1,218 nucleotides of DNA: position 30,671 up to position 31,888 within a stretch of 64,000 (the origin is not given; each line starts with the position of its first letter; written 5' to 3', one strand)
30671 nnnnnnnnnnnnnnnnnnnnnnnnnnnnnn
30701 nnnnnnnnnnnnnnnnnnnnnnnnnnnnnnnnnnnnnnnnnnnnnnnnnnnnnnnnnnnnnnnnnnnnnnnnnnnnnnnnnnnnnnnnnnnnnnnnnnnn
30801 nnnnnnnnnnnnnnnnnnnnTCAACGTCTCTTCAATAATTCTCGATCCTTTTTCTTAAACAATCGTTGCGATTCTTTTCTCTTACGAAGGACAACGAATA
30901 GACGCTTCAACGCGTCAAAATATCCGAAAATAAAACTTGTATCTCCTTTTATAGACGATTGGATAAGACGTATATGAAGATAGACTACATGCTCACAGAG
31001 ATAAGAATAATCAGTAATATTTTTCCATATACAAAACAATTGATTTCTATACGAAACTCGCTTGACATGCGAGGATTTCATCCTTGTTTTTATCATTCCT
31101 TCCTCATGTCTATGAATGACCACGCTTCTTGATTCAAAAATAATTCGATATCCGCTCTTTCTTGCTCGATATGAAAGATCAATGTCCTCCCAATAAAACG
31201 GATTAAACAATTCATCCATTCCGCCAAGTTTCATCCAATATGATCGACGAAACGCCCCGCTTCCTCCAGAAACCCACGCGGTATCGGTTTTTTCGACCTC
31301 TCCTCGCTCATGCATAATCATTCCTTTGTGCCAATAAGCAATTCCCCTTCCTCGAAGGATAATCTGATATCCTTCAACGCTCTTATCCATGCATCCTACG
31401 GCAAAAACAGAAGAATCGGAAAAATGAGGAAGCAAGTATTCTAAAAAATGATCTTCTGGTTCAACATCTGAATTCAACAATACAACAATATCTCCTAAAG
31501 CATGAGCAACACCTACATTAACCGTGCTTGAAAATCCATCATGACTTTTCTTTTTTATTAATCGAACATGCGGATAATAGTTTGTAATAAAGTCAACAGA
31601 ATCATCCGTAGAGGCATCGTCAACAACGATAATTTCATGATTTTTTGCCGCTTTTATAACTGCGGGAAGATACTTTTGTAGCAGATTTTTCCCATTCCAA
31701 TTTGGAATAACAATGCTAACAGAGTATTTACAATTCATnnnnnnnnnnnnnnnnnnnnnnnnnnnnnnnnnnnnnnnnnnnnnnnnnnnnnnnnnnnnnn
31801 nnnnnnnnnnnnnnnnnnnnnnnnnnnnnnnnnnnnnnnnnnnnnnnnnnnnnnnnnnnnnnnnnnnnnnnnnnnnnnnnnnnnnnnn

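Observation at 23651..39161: Three YfhO-like glycosyltransferase paralogs of about 750 aa in one locus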

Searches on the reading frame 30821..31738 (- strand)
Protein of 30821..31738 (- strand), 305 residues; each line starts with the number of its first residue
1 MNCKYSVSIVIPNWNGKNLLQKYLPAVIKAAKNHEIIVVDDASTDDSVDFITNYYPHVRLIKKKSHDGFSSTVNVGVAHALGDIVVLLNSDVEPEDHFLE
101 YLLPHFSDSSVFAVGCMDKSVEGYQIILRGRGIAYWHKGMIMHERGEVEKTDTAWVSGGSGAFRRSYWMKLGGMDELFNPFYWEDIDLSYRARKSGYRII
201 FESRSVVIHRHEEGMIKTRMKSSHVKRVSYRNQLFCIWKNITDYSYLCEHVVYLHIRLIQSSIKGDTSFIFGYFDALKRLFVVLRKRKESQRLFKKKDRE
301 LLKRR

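Call 4: search_protein_families(library=pfam, proteins=[window:30821-31738:-], max_evalue=0.01)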
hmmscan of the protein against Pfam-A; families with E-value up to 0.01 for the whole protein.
window:30821-31738:- (305 aa): 5 families
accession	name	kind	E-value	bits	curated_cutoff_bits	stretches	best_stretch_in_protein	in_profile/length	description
PF00535.33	Glycos_transf_2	-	6.6e-25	88.4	23.3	1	8-167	1-163/168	Glycosyl transferase family 2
PF13641.12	Glyco_tranf_2_3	-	2.7e-18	67.3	27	1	7-212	3-214/230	Glycosyltransferase like family 2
PF10111.15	Glyco_tranf_2_2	-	9.2e-06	25.8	27.3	1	9-91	2-91/276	Glycosyltransferase like family 2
PF13632.12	Glyco_trans_2_3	-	6.1e-05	23.4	27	1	84-209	1-123/198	Glycosyl transferase family group 2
PF02709.20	Glyco_transf_7C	-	0.007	16.4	23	0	157-200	20-63/78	N-terminal domain of galactosyltransferase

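Call 12: search_protein_families(library=ncbifam, proteins=[window:30821-31738:-], max_evalue=0.01)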
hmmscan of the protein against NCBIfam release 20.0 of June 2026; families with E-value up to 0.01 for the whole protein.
window:30821-31738:- (305 aa): 22 families
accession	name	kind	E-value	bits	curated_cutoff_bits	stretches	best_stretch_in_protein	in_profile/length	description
TIGR03965.1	mycofact_glyco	equivalog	1.6e-27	96.5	280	1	6-214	75-285/467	mycofactocin biosynthesis glycosyltransferase MftF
NF041875.1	EPS_EpsD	equivalog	2.5e-21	76.4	370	1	7-223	1-220/325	exopolysaccharide biosynthesis glycosyltransferase EpsD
TIGR03937.1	PgaC_IcaA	equivalog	2.1e-15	56.6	422.3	1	6-207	46-248/407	poly-beta-1,6-N-acetyl-D-glucosamine synthase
TIGR04283.1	glyco_like_mftF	equivalog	2.2e-15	56.8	182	1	7-220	1-199/221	TIGR04283 family arsenosugar biosynthesis glycosyltransferase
NF007482.0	PRK10073.1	equivalog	3.6e-14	52.5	423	1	2-95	3-99/334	glycosyltransferase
NF038299.1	EPS_HpsN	equivalog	7.8e-11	41.5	425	1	6-247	2-260/317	hormogonium polysaccharide biosynthesis glycosyltransferase HpsN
TIGR01556.1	rhamnosyltran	subfamily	6.9e-09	35.3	200.55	1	27-250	13-249/281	rhamnosyltransferase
NF047683.1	TeichurnBiosyTuaG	equivalog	1.4e-08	34.7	400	1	3-100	4-105/252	teichuronic acid biosynthesis protein TuaG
NF007986.1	PRK10714.1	equivalog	1.9e-07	30.4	529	1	6-93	7-102/316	undecaprenyl-phosphate 4-deoxy-4-formamido-L-arabinose transferase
NF050050.1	ProtGlycPglI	equivalog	3.8e-07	29.8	500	1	7-107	4-109/306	GalNAc(5)-diNAcBac-PP-undecaprenol beta-1,3-glucosyltransferase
NF053739.1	GlytfEpsEBac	equivalog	7.2e-07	28.5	450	1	7-86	3-87/265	glycosyltransferase EpsE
NF050819.1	PolSacchBiosHfsG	equivalog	2.6e-06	26.8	500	1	5-192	12-201/302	polysaccharide biosynthesis protein HfsG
NF038302.1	EPS_HpsE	equivalog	4.7e-06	25.8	300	1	7-99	3-104/307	hormogonium polysaccharide biosynthesis glycosyltransferase HpsE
NF047588.1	GlcsyltransPgfSStrep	equivalog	9.4e-06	25.1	500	1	7-108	3-112/308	glycosyltransferase PgfS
TIGR04195.1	S_glycosyl_SunS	equivalog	2.4e-05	23.3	350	1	13-85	65-135/421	SunS family peptide S-glycosyltransferase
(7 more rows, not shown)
